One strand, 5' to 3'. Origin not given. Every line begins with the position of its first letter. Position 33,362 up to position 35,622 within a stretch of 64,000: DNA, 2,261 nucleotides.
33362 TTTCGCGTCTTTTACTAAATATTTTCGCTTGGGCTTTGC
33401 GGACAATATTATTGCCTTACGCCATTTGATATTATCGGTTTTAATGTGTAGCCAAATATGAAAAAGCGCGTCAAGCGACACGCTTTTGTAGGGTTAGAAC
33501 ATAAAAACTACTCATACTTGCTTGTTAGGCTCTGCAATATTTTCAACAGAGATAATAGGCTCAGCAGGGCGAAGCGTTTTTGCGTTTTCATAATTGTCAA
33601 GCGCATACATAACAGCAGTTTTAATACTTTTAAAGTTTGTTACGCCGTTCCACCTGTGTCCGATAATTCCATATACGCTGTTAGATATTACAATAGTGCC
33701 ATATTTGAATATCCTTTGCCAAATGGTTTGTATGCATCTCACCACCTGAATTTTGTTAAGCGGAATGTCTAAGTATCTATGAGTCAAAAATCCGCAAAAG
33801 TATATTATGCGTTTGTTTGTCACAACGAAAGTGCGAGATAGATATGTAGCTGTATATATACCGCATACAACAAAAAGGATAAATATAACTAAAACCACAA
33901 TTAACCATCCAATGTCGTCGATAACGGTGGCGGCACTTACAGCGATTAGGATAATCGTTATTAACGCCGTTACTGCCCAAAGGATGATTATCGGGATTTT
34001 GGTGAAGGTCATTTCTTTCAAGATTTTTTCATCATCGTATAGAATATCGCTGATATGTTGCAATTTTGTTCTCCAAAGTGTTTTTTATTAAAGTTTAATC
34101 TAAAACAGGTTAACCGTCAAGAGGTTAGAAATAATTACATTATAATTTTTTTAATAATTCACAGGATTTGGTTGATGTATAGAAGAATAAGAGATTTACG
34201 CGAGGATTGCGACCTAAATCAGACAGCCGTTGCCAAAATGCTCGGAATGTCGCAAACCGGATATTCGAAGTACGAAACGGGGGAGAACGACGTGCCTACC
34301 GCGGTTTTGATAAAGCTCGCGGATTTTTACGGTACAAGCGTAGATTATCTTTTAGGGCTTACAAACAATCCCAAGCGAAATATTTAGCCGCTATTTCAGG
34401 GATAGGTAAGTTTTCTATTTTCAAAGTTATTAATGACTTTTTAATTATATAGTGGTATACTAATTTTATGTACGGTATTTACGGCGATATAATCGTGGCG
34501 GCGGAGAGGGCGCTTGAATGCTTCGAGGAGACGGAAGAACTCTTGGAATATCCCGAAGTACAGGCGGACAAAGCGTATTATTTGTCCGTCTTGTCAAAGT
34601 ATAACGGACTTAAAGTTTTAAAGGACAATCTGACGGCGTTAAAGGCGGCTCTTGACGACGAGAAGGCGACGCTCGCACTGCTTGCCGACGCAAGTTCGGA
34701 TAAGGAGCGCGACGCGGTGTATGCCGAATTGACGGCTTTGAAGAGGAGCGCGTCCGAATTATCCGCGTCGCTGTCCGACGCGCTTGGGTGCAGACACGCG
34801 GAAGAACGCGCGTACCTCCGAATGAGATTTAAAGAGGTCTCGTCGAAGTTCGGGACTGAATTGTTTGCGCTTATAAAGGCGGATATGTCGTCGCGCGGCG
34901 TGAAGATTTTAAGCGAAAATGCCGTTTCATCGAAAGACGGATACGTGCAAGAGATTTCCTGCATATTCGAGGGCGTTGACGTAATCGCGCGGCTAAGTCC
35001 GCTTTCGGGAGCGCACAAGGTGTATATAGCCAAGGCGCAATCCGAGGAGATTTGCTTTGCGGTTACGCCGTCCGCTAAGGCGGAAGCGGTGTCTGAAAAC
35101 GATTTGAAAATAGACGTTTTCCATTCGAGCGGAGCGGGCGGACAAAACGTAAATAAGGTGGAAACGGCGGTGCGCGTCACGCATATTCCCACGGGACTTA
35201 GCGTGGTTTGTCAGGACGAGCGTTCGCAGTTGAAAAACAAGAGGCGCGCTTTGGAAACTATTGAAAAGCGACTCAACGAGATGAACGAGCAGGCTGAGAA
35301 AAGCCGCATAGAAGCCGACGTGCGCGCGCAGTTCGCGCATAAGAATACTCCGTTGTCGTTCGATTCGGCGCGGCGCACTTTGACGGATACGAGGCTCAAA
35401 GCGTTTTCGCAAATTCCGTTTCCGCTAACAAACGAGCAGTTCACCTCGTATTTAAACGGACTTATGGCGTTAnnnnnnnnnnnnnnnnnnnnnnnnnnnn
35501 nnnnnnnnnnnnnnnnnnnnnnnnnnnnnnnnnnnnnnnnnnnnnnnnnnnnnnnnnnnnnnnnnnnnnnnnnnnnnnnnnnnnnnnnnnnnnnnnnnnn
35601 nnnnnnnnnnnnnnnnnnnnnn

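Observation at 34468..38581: Translationally coupled trio: degenerate RF1 paralogue + UvrD-like SF1 helicase + coiled-coil protein (candidate undescribed system)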

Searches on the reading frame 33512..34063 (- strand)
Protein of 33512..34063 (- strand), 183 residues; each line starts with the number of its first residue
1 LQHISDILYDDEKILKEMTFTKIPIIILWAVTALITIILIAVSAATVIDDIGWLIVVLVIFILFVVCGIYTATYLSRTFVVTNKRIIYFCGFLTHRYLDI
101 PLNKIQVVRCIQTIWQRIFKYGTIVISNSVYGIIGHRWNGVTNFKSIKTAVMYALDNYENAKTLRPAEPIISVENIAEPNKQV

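Call 3: search_protein_families(library=pfam, proteins=[window:33512-34063:-], max_evalue=0.01)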
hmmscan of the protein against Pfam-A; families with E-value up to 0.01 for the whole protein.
window:33512-34063:- (183 aa): 2 families
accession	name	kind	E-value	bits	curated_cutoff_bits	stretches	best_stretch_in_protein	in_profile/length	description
PF03703.20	bPH_2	-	2.2e-11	44.3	22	1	76-128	3-55/78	Bacterial PH domain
PF14470.12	bPH_3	-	0.0039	18.1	23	1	62-110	7-58/95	Bacterial PH domain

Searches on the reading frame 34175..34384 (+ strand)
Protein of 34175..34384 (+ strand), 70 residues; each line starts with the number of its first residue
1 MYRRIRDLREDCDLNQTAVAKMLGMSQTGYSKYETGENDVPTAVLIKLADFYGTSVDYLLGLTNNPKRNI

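Call 3: search_protein_families(library=pfam, proteins=[window:34175-34384:+], max_evalue=0.01)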
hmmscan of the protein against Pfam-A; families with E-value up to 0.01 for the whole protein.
window:34175-34384:+ (70 aa): 6 families
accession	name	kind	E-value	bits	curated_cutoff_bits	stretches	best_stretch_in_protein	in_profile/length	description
PF01381.28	HTH_3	-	1.2e-15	57.6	23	1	5-59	1-55/55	Helix-turn-helix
PF13560.12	HTH_31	-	8.1e-14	52.1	27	1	3-57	4-59/64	Helix-turn-helix domain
PF12844.13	HTH_19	-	6.1e-08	32.9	30.2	1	3-62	2-61/64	Helix-turn-helix domain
PF22495.2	HTH_92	-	8.3e-05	22.3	27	1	6-46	1-40/45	RsaL-like HTH domain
PF15731.11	MqsA_antitoxin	-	0.0001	22.9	30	1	4-48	73-116/131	Antitoxin component of bacterial toxin-antitoxin system, MqsA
PF13443.12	HTH_26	-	0.00036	21.1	22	1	4-61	1-59/63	Cro/C1-type HTH DNA-binding domain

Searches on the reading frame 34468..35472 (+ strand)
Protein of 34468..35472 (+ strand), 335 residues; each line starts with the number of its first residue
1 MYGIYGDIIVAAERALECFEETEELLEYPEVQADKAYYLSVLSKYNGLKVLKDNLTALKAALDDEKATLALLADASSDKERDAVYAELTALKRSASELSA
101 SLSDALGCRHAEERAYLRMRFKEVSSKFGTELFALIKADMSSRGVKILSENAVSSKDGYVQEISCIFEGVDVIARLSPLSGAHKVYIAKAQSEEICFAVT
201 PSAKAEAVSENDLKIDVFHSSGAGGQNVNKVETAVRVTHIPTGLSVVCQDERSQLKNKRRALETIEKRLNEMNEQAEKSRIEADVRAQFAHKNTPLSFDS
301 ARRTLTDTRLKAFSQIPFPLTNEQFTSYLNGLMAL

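Call 3: search_protein_families(library=pfam, proteins=[window:34468-35472:+], max_evalue=0.01)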
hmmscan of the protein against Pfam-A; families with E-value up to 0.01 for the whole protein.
window:34468-35472:+ (335 aa): 2 families
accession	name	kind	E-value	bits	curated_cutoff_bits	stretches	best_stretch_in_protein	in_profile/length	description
PF00472.26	RF-1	-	2.5e-28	98.8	35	1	208-285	7-85/116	RF-1 domain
PF03462.23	PCRF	-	2.8e-06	27.7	24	1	19-185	5-175/194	PCRF domain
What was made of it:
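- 34468..35475 (+): g1: RF1 paralogue (335 aa) with all four RF1 domains and an intact GGQ (residues 224-226, nt 35137-35145). It has lost the stop-codon-reading and switch elements. Pfam RF-1 and PCRF (call 3).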

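Call 4: search_protein_families(library=ncbifam, proteins=[window:34468-35472:+], max_evalue=0.01)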
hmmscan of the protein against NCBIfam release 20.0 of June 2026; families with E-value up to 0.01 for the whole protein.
window:34468-35472:+ (335 aa): 5 families
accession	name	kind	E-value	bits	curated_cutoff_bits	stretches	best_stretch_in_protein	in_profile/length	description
TIGR00019.1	prfA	equivalog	8.1e-39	133.5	423.25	1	13-288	11-299/361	peptide chain release factor 1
NF001859.2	PRK00591.1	equivalog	7.2e-38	130.6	400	1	16-288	5-291/347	peptide chain release factor 1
TIGR00020.2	prfB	exception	4.6e-31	108.1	370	1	199-283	212-299/353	peptide chain release factor 2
TIGR03072.1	release_prfH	equivalog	9.2e-24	84.1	166.65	1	196-280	91-175/200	peptide chain release factor H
NF006718.0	PRK09256.1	equivalog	3.2e-10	39.9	100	1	207-237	11-41/140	alternative ribosome rescue aminoacyl-tRNA hydrolase ArfB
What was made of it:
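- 34468..35475 (+): TIGR00019 prfA scores 133.5 bits against a cutoff of 423 (call 4).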

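Call 5: search_protein_families(library=padloc, proteins=[window:34468-35472:+], max_evalue=0.01)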
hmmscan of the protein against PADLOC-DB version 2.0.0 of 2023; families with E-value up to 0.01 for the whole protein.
window:34468-35472:+ (335 aa): 0 families

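Call 6: find_homologous_proteins(query=window:34468-35472:+, max_evalue=0.00001)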
Query window:34468-35472:+ (335 aa): 7555 proteins with E <= 0.00001 among 8000 candidates; the best 120 are listed.
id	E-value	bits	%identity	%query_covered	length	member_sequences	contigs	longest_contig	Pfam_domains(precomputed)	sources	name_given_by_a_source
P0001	2.0e-209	712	100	100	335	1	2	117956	PF03462.24,PF00472.27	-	-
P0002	1.2e-154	532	73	100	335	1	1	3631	PF03462.24,PF00472.27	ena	-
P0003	1.0e-152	526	73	100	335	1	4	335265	PF00472.27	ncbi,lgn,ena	-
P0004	1.3e-152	526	73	100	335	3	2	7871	PF03462.24,PF00472.27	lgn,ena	-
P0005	6.1e-152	523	70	100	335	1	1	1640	PF00472.27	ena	-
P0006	2.3e-151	521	72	100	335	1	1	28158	PF00472.27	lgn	-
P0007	1.2e-150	519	71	100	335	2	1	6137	PF00472.27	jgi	-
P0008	2.4e-150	518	71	100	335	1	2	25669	PF00472.27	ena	-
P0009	8.0e-150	516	71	100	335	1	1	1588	PF03462.24,PF00472.27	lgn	-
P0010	3.1e-149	514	71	100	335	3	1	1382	PF00472.27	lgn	-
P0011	3.2e-149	514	71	100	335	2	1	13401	PF03462.24,PF00472.27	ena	-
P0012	3.2e-149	514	72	100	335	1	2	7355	PF00472.27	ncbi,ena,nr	ncbi:MAG: hypothetical protein K2O08_01715 [Clostridia bacterium]|nr:hypothetical protein [Clostridi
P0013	4.1e-149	514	70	100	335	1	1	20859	PF00472.27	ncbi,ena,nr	ncbi:MAG: hypothetical protein K2K80_01000 [Clostridia bacterium]|nr:hypothetical protein [Clostridi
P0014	4.8e-149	514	72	100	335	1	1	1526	PF03462.24,PF00472.27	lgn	-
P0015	5.8e-149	514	71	100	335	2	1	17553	PF03462.24,PF00472.27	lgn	-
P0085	8.3e-135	467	66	100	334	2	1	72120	PF00472.27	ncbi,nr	ncbi:MAG: hypothetical protein HDT28_08885 [Clostridiales bacterium]|nr:hypothetical protein [Clostr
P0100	1.8e-131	456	63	100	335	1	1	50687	PF00472.27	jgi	-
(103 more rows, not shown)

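Call 8: find_encoding_contigs(protein=P0003, flank=10000, max_places=2)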
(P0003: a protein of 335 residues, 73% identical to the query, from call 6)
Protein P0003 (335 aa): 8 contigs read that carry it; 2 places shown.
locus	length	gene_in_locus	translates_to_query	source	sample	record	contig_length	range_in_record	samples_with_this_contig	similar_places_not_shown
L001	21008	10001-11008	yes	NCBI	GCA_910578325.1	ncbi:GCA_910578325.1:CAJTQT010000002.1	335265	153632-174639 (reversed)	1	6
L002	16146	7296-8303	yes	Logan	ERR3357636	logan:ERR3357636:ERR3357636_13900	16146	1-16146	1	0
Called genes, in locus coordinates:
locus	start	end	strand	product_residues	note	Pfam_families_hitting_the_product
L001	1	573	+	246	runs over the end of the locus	PF00005:ABC_tran, PF13304:AAA_21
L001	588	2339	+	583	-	PF09847:12TM_1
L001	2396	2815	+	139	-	PF03652:RuvX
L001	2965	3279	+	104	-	PF06949:DUF1292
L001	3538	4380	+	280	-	PF00318:Ribosomal_S2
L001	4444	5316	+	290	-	PF25025:EF-Ts_N (faint), PF00889:EF_TS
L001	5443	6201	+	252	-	PF00696:AA_kinase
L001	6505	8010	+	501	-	PF00478:IMPDH, PF00571:CBS (faint)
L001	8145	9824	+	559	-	PF01268:FTHFS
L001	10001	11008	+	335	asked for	PF00472:RF-1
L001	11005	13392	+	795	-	PF00580:UvrD-helicase, PF01443:Viral_helicase1 (faint), PF13245:AAA_19 (faint), PF13538:UvrD_C_2 (faint), PF13361:UvrD_C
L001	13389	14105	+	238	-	-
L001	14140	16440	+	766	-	-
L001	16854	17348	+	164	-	PF00731:AIRC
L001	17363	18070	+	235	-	PF01259:SAICAR_synt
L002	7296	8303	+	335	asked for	PF00472:RF-1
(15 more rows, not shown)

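Call 9: find_encoding_contigs(protein=P0085, flank=10000, max_places=2)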
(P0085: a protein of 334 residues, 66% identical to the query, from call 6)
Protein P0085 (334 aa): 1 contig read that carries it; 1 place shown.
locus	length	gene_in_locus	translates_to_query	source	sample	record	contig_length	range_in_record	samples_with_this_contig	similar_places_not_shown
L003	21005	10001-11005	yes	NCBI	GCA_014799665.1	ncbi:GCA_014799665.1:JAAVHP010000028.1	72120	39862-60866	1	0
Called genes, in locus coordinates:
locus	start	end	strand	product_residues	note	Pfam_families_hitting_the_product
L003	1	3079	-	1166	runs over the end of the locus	-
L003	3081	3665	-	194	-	PF06941:NT5C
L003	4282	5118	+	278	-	PF09234:DUF1963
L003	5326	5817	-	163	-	PF00583:Acetyltransf_1 (weak)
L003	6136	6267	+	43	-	-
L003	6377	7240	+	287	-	PF08445:FR47 (faint), PF00583:Acetyltransf_1, PF13508:Acetyltransf_7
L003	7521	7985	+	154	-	PF01966:HD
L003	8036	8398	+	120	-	-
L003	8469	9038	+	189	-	-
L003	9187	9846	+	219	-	PF00132:Hexapep, PF14602:Hexapep_2 (weak)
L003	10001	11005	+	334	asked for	PF00472:RF-1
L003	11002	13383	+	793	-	PF00580:UvrD-helicase, PF01443:Viral_helicase1 (faint), PF13538:UvrD_C_2 (faint), PF13361:UvrD_C (weak)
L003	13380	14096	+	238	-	-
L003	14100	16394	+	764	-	-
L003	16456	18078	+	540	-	PF00005:ABC_tran, PF02463:SMC_N (faint), PF13476:AAA_23 (faint), PF13555:AAA_29 (faint), PF03193:RsgA_GTPase (faint), PF12848:ABC_tran_Xtn (weak), PF00005:ABC_tran, PF13304:AAA_21 (weak)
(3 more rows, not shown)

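Call 10: find_encoding_contigs(protein=P0100, flank=10000, max_places=2)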
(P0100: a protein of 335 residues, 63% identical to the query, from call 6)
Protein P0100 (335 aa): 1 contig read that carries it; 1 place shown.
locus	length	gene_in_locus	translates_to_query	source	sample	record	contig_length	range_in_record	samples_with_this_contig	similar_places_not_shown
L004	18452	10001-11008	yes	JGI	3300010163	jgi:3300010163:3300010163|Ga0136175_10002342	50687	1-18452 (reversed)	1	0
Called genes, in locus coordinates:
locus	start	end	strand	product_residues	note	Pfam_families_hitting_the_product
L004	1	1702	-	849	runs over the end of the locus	PF08239:SH3_3 (faint)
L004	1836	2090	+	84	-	-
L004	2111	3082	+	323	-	PF14903:WG_beta_rep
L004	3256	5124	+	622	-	PF00082:Peptidase_S8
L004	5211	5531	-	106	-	PF01649:Ribosomal_S20p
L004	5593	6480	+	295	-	PF03418:Peptidase_A25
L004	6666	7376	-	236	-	-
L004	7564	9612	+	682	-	PF00009:GTP_EFTU, PF22042:EF-G_D2, PF03144:GTP_EFTU_D2 (weak), PF14492:EFG_III, PF03764:EFG_IV, PF00679:EFG_C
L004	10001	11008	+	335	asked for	PF00472:RF-1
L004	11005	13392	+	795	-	PF00580:UvrD-helicase, PF01443:Viral_helicase1 (faint), PF13538:UvrD_C_2 (faint), PF13361:UvrD_C (weak)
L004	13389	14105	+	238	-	PF01442:Apolipoprotein (faint), PF05377:FlaC_arch (faint)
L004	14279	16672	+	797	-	-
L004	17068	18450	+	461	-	?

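Call 20: search_solved_structures(query=A2, max_evalue=0.001, show_alignments=2)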
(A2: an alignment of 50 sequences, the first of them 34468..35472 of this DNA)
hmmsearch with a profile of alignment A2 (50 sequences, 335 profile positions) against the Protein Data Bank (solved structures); distinct sequences matched with E-value up to 0.001: 50.
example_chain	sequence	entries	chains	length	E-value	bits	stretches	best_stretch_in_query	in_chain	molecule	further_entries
6boh_JA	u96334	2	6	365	3e-38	135.3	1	8-310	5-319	Peptide chain release factor 1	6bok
5j30_QY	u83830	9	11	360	5.7e-38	134.3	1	8-285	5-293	Peptide chain release factor 1 | Peptide chain release factor RF1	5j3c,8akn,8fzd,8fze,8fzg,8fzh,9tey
6dnc_MA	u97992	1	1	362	5.7e-38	134.3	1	8-285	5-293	Peptide chain release factor 1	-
5j4d_JA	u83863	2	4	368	5.8e-38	134.3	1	8-285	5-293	Peptide chain release factor 1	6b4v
2b3t_B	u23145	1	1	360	6.4e-38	134.2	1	8-285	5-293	Peptide chain release factor 1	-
7m5d_A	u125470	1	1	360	1.1e-37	133.4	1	8-285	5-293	Peptide chain release factor 1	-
6gxn_v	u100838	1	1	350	1.5e-37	133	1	9-284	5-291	Peptide chain release factor RF1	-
2fvo_A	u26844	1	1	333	2.8e-35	125.5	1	53-312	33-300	Peptide chain release factor 1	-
4v4r_AY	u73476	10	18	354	3e-35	125.4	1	14-310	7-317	Peptide chain release factor 1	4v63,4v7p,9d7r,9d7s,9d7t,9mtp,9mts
1rq0_A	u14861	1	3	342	3.1e-35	125.4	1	53-312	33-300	Peptide chain release factor 1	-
9mtq_1w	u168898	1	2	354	3.8e-34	121.8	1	14-310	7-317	Peptide chain release factor 1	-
9mtr_1w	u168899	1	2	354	5.2e-34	121.3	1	14-310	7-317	Peptide chain release factor 1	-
1zbt_A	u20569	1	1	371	4.4e-33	118.3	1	13-332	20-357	Peptide chain release factor 1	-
6orl_A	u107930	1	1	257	7.3e-33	117.5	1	124-285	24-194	Peptide chain release factor 1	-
6osk_A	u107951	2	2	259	7.5e-33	117.5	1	124-285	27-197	Peptide chain release factor 1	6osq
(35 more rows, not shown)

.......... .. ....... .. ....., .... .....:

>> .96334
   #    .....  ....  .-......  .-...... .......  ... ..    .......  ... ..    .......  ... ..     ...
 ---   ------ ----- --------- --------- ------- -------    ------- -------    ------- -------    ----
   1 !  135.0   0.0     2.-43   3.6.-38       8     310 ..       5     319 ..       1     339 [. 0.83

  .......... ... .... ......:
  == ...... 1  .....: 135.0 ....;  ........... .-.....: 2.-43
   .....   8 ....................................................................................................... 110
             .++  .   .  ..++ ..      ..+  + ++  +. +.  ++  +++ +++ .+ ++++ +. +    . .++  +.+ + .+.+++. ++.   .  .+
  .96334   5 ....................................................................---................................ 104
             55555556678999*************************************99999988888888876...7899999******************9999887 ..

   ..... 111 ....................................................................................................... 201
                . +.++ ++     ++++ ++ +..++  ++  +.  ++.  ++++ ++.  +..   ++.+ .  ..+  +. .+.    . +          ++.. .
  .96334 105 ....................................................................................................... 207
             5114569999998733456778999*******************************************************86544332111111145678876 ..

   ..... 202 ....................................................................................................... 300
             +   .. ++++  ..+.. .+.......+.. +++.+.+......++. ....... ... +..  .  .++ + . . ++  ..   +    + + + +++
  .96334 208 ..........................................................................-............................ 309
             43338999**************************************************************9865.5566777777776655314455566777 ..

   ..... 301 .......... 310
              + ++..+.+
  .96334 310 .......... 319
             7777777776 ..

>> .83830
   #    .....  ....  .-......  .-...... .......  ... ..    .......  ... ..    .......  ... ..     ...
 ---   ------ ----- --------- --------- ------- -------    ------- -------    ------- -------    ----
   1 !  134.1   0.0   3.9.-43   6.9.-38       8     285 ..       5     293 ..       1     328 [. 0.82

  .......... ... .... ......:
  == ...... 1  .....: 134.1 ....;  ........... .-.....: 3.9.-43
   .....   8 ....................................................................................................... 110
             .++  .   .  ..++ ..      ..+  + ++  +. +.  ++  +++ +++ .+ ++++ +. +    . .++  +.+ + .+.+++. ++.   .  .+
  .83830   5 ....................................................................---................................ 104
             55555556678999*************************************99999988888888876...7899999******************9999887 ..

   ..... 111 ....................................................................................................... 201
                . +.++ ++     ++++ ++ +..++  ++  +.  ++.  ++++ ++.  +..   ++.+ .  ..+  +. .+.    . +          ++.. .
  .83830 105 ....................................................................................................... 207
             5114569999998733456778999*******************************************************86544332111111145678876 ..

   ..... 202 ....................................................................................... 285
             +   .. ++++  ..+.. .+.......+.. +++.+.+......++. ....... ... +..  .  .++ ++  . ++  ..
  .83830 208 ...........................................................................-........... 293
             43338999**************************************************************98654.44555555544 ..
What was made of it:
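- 34468..35475 (+): Best PDB matches are RF1 at about 135 bits, with gaps at the GTGGDEA and PxT..GRIHTS positions (call 20).
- On PrfH (RF-H): Domain 1 is present (calls 3, 20).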

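Call 44: search_protein_families(library=pfam, alignment_id=A6, max_evalue=0.00001)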
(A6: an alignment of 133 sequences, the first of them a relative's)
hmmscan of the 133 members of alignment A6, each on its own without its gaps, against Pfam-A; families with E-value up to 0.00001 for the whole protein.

A. member 1, L001:8133-9821:+ (563 aa): 1 family
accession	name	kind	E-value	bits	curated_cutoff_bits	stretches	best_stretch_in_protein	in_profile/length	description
PF01268.25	FTHFS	-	1.4e-274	912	27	1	10-563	2-556/556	Formate--tetrahydrofolate ligase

B. families by the number of members that match (of 133 scanned): 187 families (the first 25 are shown)
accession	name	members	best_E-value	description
PF00072.30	Response_reg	5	1.9e-25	Response regulator receiver domain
PF00005.33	ABC_tran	4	2.1e-51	ABC transporter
PF13306.12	LRR_5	3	5.2e-172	BspA type Leucine rich repeat region (6 copies)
PF02308.21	MgtC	3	3.1e-37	MgtC family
PF02518.31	HATPase_c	3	5.8e-27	Histidine kinase-, DNA gyrase B-, and HSP90-like ATPase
PF02463.25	SMC_N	3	5e-25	RecF/RecN/SMC N terminal domain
PF13304.12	AAA_21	3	9.1e-21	AAA domain, putative AbiEii toxin, Type IV TA system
PF00821.23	PEPCK_GTP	2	2e-160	Phosphoenolpyruvate carboxykinase C-terminal P-loop domain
PF17297.7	PEPCK_N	2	1.2e-84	Phosphoenolpyruvate carboxykinase N-terminal domain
PF01212.27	Beta_elim_lyase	2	7.6e-82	Beta-eliminating lyase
PF03176.21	MMPL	2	9.2e-56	MMPL family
PF00248.27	Aldo_ket_red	2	9.9e-54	Aldo/keto reductase family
PF07992.20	Pyr_redox_2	2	3.3e-30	Pyridine nucleotide-disulphide oxidoreductase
PF00486.34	Trans_reg_C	2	5.6e-25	Transcriptional regulatory protein, C terminal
PF13855.12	LRR_8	2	2.3e-19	Leucine rich repeat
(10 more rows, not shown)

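Call 76: search_dna_similar(query=window:34468-35472:+, collection=phages, mode=protein, max_rows=10)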
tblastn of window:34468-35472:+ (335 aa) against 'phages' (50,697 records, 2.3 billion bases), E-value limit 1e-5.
Records with a match: 97; places in all: 97; records where one place covers at least 80% of the query: 0.
Best place of each record, by identity: <60% 97.
By first word of the organism name: Bacteriophage 23; Mycobacterium 16; Prevotella 15; Pseudomonas 13; Listeria 12; Salmonella 4; Acinetobacter 4; Staphylococcus 4; Enterococcus 2; uncultured 2; and 2 more.
By host as written in the record: - 31; Prevotella sp. 15; Listeria monocytogenes 12; Mycobacterium smegmatis mc2 155 7; Staphylococcus aureus 4; Pseudomonas aeruginosa 4; Salmonella enterica subsp. enterica serovar Kentucky 3; Pseudomonas syringae 3; and 15 more.
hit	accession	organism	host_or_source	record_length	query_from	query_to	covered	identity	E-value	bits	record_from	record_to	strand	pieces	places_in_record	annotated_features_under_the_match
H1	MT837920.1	Bacteriophage sp.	human fecal samples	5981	128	331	61%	33.6%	2e-20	98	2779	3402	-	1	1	record has no annotation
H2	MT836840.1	Bacteriophage sp.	human fecal samples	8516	128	331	61%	31.3%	2e-18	92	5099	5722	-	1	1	record has no annotation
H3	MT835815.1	Bacteriophage sp.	human fecal samples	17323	123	290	50%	37.3%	3e-24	109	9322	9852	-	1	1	record has no annotation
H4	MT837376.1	Bacteriophage sp.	human fecal samples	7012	128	290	49%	37.9%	1e-22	104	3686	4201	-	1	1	record has no annotation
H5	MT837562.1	Bacteriophage sp.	human fecal samples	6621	117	288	51%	35.6%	3e-20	97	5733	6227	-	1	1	record has no annotation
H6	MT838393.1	Bacteriophage sp.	human fecal samples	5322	128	331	61%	29.7%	4e-16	85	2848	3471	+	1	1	record has no annotation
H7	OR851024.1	Salmonella phage S.Kent 1-2-1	Salmonella enterica subsp. enterica ...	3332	128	310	55%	32.7%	8e-20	96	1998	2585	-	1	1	record has no annotation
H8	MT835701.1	Bacteriophage sp.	human fecal samples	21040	117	288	51%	34.1%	4e-19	94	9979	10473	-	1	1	record has no annotation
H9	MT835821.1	Bacteriophage sp.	human fecal samples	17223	123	290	50%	34.5%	2e-20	98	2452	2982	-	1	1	record has no annotation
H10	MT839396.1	Bacteriophage sp.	human fecal samples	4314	128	331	61%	28.1%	2e-19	95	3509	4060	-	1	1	record has no annotation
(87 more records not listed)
